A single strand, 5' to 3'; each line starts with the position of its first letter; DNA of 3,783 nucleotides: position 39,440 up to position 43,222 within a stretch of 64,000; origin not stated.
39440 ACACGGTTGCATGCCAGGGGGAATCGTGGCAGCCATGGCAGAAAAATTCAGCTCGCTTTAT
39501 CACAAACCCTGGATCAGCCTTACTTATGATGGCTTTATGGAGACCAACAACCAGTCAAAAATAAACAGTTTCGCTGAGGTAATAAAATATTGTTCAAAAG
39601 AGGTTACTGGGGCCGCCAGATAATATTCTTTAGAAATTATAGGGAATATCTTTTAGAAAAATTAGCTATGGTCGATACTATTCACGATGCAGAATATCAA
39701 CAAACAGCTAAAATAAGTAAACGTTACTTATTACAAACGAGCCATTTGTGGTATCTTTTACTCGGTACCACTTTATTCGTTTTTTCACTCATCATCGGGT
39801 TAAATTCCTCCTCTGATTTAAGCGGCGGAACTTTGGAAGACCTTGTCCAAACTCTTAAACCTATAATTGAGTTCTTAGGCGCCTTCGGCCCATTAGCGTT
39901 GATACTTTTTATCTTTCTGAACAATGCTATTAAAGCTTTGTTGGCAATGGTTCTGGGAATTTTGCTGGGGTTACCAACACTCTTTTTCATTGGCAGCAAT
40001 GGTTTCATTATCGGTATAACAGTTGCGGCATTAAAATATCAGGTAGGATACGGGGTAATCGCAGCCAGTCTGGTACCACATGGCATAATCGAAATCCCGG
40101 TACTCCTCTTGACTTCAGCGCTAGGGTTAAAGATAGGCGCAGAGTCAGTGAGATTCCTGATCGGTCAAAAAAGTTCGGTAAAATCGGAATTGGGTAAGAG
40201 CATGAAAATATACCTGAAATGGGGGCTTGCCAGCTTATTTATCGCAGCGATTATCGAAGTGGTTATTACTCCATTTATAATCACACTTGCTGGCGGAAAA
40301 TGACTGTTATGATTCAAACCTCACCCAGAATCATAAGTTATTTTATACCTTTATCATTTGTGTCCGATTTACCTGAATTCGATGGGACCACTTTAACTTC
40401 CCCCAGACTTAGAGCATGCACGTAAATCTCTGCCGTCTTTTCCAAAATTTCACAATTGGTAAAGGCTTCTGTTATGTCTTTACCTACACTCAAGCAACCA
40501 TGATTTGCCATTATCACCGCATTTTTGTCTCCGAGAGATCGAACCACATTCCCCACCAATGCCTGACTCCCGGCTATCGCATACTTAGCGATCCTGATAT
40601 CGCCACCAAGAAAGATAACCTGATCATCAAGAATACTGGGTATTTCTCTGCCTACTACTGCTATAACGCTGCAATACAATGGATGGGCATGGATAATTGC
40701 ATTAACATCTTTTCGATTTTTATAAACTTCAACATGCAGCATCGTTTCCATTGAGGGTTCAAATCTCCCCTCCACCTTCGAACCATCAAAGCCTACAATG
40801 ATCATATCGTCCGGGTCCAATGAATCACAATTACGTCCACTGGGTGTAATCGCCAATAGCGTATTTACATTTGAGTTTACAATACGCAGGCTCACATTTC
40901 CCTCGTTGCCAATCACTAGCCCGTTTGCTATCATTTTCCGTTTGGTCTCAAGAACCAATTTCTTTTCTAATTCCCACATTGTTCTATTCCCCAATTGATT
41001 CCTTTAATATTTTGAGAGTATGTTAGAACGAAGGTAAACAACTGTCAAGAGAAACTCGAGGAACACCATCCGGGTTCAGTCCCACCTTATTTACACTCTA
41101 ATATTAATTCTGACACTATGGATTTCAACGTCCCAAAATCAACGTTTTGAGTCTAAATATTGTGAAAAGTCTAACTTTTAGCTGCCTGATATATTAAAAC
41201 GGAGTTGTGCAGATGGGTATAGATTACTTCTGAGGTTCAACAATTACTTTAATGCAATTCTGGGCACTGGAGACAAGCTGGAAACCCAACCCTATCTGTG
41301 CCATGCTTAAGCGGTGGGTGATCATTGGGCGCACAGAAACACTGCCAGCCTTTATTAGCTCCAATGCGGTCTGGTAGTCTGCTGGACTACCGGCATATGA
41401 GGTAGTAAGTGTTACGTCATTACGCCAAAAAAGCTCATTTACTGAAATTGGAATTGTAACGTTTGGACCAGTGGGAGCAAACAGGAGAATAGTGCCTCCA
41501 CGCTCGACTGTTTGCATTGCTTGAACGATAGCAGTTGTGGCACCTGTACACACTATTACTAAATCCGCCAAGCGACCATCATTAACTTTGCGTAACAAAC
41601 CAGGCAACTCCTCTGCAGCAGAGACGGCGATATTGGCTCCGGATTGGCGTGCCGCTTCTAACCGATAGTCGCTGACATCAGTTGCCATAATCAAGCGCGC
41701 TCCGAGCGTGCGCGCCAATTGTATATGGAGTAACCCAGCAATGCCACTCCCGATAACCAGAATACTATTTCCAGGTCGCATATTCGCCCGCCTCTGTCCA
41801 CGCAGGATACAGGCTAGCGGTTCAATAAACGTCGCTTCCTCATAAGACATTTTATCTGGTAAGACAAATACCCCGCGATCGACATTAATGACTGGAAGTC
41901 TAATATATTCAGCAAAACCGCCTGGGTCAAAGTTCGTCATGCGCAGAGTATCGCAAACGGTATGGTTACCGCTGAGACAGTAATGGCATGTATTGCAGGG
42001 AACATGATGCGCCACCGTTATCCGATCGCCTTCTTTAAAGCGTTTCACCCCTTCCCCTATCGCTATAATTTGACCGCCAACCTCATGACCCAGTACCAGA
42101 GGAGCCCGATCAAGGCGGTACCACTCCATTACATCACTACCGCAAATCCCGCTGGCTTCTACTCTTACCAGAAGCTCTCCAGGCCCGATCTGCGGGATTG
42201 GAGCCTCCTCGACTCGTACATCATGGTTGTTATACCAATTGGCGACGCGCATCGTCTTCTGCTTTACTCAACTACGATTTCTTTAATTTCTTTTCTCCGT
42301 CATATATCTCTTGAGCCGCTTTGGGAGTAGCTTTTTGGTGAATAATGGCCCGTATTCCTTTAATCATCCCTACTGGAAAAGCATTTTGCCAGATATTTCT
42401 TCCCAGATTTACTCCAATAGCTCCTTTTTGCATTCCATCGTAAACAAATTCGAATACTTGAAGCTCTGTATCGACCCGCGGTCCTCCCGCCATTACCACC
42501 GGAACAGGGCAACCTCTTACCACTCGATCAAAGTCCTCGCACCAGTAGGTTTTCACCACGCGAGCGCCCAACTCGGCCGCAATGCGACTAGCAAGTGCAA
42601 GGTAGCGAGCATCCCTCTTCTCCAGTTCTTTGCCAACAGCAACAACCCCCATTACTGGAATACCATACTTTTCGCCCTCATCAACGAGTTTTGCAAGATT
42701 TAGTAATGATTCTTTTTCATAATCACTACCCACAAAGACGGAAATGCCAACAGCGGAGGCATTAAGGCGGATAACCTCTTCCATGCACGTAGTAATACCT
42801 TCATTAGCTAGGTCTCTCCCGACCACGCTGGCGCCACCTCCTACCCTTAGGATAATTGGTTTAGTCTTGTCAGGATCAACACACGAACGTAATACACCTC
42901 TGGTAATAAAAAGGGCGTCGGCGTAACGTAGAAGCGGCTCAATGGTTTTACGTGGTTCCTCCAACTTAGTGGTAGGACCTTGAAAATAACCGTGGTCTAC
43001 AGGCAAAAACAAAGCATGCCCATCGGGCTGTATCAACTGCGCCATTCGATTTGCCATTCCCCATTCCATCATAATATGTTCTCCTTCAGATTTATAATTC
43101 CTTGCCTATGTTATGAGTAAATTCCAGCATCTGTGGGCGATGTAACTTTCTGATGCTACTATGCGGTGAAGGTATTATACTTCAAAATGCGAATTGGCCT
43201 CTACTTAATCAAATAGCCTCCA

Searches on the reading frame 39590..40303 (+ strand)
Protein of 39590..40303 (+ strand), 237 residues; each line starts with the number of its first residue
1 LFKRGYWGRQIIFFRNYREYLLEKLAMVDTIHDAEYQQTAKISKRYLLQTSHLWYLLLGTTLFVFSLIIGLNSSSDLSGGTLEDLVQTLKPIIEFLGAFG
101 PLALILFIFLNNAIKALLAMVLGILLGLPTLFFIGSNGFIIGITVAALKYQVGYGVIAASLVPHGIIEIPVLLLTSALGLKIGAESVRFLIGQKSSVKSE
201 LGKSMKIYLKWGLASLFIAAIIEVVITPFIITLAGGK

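Call 50: search_protein_families(library=pfam, proteins=[window:39590-40303:+], max_evalue=0.00001)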
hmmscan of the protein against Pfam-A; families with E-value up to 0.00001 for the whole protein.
window:39590-40303:+ (237 aa): 1 family
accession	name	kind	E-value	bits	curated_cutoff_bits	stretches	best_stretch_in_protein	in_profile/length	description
PF01944.22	SpoIIM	-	1e-26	94.2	26.9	1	61-228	3-163/163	Stage II sporulation protein M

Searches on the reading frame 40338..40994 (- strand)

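Call 51: search_protein_families(library=pfam, proteins=[window:40338-40994:-], max_evalue=0.00001)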
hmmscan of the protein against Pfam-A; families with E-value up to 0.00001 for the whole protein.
window:40338-40994:- (218 aa): 1 family
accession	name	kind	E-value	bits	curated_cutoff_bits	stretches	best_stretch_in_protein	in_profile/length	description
PF00596.27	Aldolase_II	-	4.7e-48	164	22.2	1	14-192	3-183/183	Class II Aldolase and Adducin N-terminal domain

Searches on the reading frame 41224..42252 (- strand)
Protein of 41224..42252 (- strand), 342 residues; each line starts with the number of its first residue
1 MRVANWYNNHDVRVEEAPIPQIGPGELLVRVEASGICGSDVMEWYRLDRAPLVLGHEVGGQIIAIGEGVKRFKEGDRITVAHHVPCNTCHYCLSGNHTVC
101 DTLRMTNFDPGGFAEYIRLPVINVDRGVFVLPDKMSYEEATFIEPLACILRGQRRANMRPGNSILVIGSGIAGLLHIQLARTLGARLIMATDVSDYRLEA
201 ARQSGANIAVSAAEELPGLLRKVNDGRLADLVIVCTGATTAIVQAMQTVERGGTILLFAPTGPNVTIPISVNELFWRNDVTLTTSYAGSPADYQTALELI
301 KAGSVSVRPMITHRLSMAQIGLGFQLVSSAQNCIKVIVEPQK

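Call 51: search_protein_families(library=pfam, proteins=[window:41224-42252:-], max_evalue=0.00001)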
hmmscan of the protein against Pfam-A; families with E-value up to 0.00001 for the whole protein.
window:41224-42252:- (342 aa): 3 families
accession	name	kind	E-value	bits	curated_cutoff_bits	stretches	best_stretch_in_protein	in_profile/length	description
PF08240.17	ADH_N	-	5.8e-26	91.2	23.5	1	23-121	1-96/104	Alcohol dehydrogenase GroES-like domain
PF00107.32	ADH_zinc_N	-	3.1e-20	72.9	31.8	1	173-301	3-128/129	Zinc-binding dehydrogenase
PF16912.11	Glu_dehyd_C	-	1.7e-09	37.9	34.9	1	149-339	20-210/211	Glucose dehydrogenase C-terminus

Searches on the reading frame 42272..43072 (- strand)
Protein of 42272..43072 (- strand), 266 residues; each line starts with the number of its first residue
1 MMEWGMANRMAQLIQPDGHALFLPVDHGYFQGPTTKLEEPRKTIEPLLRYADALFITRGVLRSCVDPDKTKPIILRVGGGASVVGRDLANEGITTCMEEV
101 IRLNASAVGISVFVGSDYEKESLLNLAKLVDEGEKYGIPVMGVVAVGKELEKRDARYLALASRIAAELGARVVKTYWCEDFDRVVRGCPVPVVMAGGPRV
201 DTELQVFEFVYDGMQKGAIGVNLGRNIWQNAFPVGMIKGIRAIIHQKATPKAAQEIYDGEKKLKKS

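Call 51: search_protein_families(library=pfam, proteins=[window:42272-43072:-], max_evalue=0.00001)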
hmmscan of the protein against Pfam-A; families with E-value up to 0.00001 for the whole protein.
window:42272-43072:- (266 aa): 1 family
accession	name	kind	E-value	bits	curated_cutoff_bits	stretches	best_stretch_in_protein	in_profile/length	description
PF01791.15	DeoC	-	1.6e-23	84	23.8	1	22-229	3-228/229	DeoC/LacD family aldolase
